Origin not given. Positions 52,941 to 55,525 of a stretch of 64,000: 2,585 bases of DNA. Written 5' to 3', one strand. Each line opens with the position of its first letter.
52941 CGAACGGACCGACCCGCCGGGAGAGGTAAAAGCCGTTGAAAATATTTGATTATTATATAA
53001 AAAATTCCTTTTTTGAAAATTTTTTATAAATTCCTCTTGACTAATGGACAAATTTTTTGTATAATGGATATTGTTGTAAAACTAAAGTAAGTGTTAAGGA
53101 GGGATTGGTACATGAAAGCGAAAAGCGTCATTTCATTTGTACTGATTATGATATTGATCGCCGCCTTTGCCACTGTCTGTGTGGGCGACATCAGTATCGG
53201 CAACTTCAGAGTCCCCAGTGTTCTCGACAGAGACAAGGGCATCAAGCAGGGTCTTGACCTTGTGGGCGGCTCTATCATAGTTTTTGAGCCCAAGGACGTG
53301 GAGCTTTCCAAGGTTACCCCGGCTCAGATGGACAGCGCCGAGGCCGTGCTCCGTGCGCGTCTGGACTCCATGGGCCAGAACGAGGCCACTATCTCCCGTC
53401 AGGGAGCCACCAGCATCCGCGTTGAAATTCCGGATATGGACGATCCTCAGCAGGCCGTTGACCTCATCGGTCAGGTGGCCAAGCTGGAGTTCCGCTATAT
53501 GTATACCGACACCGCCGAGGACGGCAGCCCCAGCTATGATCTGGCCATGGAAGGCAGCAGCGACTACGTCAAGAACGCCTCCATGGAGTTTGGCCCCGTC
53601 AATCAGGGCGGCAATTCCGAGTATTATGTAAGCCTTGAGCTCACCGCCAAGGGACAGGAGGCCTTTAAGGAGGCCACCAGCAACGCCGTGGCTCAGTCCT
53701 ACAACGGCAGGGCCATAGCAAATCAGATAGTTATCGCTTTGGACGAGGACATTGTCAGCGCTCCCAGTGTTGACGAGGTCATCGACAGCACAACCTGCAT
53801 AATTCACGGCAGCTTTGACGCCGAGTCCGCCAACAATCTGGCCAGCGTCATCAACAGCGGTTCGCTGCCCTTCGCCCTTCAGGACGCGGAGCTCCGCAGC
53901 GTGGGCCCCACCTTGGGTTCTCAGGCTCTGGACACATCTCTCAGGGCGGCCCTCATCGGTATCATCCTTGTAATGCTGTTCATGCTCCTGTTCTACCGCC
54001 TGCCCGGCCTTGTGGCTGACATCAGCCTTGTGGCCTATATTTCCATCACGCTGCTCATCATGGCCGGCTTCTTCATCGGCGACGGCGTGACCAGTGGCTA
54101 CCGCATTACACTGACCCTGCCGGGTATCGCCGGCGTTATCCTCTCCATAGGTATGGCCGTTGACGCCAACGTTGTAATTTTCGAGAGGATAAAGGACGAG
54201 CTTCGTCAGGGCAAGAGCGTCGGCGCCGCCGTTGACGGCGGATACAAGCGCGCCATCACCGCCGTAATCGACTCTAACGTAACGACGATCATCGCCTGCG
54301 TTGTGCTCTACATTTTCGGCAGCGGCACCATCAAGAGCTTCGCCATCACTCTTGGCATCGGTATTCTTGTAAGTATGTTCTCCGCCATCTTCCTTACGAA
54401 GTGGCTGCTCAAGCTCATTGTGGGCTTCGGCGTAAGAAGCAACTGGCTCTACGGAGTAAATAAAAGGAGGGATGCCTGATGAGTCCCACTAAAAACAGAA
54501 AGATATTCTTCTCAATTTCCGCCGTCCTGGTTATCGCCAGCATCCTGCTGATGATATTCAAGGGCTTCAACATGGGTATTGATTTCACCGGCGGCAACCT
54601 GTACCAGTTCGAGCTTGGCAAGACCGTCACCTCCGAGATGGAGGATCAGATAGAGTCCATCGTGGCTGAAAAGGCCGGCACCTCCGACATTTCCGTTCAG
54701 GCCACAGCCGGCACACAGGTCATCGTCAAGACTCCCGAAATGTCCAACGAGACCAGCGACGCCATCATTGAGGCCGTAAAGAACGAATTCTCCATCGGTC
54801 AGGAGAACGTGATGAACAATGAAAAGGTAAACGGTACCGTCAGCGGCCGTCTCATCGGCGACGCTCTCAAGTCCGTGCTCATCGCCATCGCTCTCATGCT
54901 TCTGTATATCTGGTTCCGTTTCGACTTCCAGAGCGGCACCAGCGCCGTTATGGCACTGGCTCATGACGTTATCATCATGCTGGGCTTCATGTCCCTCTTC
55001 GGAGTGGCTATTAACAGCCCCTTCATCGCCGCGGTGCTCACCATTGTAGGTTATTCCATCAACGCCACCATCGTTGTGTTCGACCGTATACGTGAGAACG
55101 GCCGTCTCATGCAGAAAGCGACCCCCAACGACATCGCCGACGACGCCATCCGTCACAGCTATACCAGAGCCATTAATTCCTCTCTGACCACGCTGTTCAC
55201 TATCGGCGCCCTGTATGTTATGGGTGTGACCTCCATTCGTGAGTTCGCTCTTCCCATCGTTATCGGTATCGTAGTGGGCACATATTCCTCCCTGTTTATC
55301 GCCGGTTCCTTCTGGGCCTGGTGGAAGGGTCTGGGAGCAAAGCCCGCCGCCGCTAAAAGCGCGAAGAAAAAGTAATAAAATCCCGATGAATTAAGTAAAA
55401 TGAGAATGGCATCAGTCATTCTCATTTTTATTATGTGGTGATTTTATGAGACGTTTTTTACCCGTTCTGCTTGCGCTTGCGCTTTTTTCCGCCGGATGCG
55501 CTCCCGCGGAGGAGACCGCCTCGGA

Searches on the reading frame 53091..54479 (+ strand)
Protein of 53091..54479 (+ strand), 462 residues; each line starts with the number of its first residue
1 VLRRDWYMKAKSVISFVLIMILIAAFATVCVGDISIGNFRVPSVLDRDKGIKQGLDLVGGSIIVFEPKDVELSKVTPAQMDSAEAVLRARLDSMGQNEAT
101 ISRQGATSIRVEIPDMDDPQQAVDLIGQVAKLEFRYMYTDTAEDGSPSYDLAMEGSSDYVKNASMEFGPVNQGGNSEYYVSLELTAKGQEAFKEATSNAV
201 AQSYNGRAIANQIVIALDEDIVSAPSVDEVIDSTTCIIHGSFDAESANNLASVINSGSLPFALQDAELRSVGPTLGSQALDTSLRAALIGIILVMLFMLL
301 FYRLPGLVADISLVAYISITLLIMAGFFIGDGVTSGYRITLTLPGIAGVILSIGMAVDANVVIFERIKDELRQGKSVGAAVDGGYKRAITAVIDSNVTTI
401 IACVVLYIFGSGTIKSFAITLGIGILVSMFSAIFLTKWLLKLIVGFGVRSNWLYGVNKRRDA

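Call 71: search_protein_families(library=pfam, proteins=[window:53091-54479:+], max_evalue=0.0001)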
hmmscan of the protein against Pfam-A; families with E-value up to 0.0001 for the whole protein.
window:53091-54479:+ (462 aa): 5 families
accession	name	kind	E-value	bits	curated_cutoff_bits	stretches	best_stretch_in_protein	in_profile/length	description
PF02355.23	SecD_SecF_C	-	2.5e-18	66.6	20.5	1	264-442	14-185/189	Protein export membrane protein SecD/SecF, C-terminal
PF22599.2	SecDF_P1_head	-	7.2e-18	65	27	1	157-260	23-113/114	SecDF, P1 head subdomain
PF21760.3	SecD_1st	-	7.8e-18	64.1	27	1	80-136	1-57/60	Protein translocase subunit SecDF, P1 domain, N-terminal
PF03176.21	MMPL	-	3.1e-11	43.3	20.5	1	285-436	147-295/333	MMPL family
PF00873.25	ACR_tran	-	5.5e-07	28.1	28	1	280-436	330-482/1021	AcrB/AcrD/AcrF family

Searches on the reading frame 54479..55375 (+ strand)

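Call 71: search_protein_families(library=pfam, proteins=[window:54479-55375:+], max_evalue=0.0001)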
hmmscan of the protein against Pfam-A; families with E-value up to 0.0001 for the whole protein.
window:54479-55375:+ (298 aa): 2 families
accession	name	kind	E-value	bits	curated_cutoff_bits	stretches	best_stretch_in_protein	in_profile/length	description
PF02355.23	SecD_SecF_C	-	6.8e-57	192.4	20.5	1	108-283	12-187/189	Protein export membrane protein SecD/SecF, C-terminal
PF07549.19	Sec_GG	-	9.4e-09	35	20.3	1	24-50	2-28/28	SecD/SecF GG Motif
